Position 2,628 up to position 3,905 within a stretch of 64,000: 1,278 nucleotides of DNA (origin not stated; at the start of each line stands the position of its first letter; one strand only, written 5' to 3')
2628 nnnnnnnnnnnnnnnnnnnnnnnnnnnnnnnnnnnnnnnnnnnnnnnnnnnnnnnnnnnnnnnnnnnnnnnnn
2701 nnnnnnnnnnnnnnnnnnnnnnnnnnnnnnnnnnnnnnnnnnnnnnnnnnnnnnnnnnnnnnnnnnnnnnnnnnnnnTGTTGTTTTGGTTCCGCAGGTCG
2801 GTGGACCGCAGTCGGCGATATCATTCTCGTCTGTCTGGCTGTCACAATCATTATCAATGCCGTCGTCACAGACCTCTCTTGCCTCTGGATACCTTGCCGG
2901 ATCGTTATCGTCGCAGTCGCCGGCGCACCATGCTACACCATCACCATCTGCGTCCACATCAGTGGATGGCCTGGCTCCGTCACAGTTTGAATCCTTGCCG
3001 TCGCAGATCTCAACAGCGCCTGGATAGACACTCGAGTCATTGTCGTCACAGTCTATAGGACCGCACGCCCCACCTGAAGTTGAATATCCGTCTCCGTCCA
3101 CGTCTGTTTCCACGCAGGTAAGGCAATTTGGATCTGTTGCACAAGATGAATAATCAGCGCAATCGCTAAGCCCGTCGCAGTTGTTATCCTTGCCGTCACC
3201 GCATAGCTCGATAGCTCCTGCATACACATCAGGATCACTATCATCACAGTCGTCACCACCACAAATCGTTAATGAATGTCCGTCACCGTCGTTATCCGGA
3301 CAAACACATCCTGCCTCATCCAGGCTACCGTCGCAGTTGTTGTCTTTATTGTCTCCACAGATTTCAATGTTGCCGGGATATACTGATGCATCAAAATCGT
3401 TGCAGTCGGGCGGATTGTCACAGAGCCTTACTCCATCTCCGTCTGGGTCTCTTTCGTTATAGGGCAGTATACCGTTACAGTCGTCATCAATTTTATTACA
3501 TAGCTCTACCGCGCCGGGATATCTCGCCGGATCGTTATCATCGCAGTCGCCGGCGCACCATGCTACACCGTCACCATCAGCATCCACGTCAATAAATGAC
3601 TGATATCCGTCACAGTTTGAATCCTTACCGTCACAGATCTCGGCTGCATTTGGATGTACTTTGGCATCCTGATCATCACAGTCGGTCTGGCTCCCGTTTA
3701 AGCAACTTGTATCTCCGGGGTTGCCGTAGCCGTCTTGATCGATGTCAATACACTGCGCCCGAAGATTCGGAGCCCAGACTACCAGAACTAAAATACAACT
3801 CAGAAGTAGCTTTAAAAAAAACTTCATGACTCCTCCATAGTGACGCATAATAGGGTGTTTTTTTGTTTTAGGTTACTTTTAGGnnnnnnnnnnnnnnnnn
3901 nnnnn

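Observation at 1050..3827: Fusion of MopE-like Cys/Asp metal-binding repeats to a 15-heme cytochrome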

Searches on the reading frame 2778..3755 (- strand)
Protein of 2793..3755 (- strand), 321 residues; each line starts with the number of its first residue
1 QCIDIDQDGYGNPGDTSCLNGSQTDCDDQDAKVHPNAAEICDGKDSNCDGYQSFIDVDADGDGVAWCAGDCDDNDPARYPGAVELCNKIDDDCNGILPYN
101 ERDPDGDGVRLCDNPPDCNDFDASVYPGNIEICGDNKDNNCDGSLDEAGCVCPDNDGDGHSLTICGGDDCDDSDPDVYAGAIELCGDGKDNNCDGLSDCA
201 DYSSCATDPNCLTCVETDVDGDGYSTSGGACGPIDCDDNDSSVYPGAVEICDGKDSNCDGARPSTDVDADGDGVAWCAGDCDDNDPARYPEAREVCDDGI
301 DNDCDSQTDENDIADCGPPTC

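Call 31: predict_structure(alignment_id=A1)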
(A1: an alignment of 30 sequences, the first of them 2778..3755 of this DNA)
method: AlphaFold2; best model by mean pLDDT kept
length: 326 residues; sequences in the alignment: 30
mean_pLDDT: 88.4   pTM: 0.53
mean pLDDT of the five models: 88.4, 88.0, 87.5, 87.3, 86.8
residues with pLDDT >= 90: 189; 70-90: 126; 50-70: 7; < 50: 4
segments of 3 or more residues with pLDDT < 50: 323-326
pLDDT, mean of each block of 10 residues (from residue 1): 88 81 89 91 89 91 94 96 94 94 96 96 96 92 90 91 89 94 84 84 76 83 84 89 92 91 89 92 94 87 88 71 50
secondary structure, 60 per line:
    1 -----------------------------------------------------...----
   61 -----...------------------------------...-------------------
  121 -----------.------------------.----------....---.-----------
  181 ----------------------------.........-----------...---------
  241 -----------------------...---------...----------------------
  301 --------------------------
elements in order: H209-217

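Call 35: fold_search(model_id=the predicted structure, library=pdb)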
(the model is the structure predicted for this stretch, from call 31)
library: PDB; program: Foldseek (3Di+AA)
matches with E <= 10: 13; with E <= 0.001: 0
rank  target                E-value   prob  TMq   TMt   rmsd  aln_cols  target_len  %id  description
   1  5w7a_B                5.6e-02  0.82  0.14  0.12   9.1        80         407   30  Rabbit acyloxyacyl hydrolase (AOAH), proteolytically processed, S262A mutant, with LPS (low quality saposin domain) (released 2018-01-03)
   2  5w7e_A                6.9e-02  0.80  0.15  0.10   6.9        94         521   26  Murine acyloxyacyl hydrolase (AOAH), S262A mutant, with dimyristoyl phosphatidylcholine (released 2018-01-03)
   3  5w7b_C                7.4e-02  0.84  0.14  0.11   5.4        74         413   32  Rabbit acyloxyacyl hydrolase (AOAH), proteolytically processed, S262A mutant, with LPS (released 2018-01-03)
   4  5w7c_C                7.4e-02  0.72  0.14  0.11   9.9        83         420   32  Human acyloxyacyl hydrolase (AOAH), proteolytically processed, S263A mutant, with LPS (released 2018-01-03)
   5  5w7e_B                9.1e-02  0.90  0.14  0.09   5.5        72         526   32  Murine acyloxyacyl hydrolase (AOAH), S262A mutant, with dimyristoyl phosphatidylcholine (released 2018-01-03)
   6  5w7c_D                9.8e-02  0.60  0.14  0.11   7.3        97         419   30  Human acyloxyacyl hydrolase (AOAH), proteolytically processed, S263A mutant, with LPS (released 2018-01-03)
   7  5w7d_A                1.1e-01  0.87  0.14  0.09   5.5        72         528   32  Murine acyloxyacyl hydrolase (AOAH), S262A mutant (released 2018-01-03)
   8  5w7b_D                1.8e-01  0.47  0.15  0.12   7.3        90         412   28  Rabbit acyloxyacyl hydrolase (AOAH), proteolytically processed, S262A mutant, with LPS (released 2018-01-03)
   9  5w7f_B                2.6e-01  0.44  0.14  0.09   7.1        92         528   26  Murine acyloxyacyl hydrolase (AOAH), S262A mutant, with lipid A (released 2018-01-03)
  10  5w7f_A                4.9e-01  0.30  0.14  0.09   7.2        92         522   26  Murine acyloxyacyl hydrolase (AOAH), S262A mutant, with lipid A (released 2018-01-03)
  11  5wtl_D                4.9e-01  0.03  0.08  0.10  13.7       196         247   21  Crystal structure of the periplasmic portion of outer membrane protein A (OmpA) from Capnocytophaga gingivalis (released 2017-12-13)
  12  5w78_B                6.5e-01  0.09  0.11  0.09  10.5        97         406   23  Human acyloxyacyl hydrolase (AOAH), proteolytically processed (released 2018-01-03)
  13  9n2d_D                5.7e+00  0.01  0.08  0.07  14.3       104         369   23  Cryo-EM structure of an extended F. johnsoniae BAM complex, composite map (released 2025-07-09)

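Call 71: search_protein_families(library=pfam, proteins=[window:2793-3755:-], max_evalue=0.1)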
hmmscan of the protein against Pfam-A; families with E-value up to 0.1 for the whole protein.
window:2793-3755:- (321 aa): 1 family
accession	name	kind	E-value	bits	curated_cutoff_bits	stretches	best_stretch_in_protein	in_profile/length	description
PF11617.13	Cu-binding_MopE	-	1.2e-65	217.8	27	6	25-50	1-26/30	Putative metal-binding motif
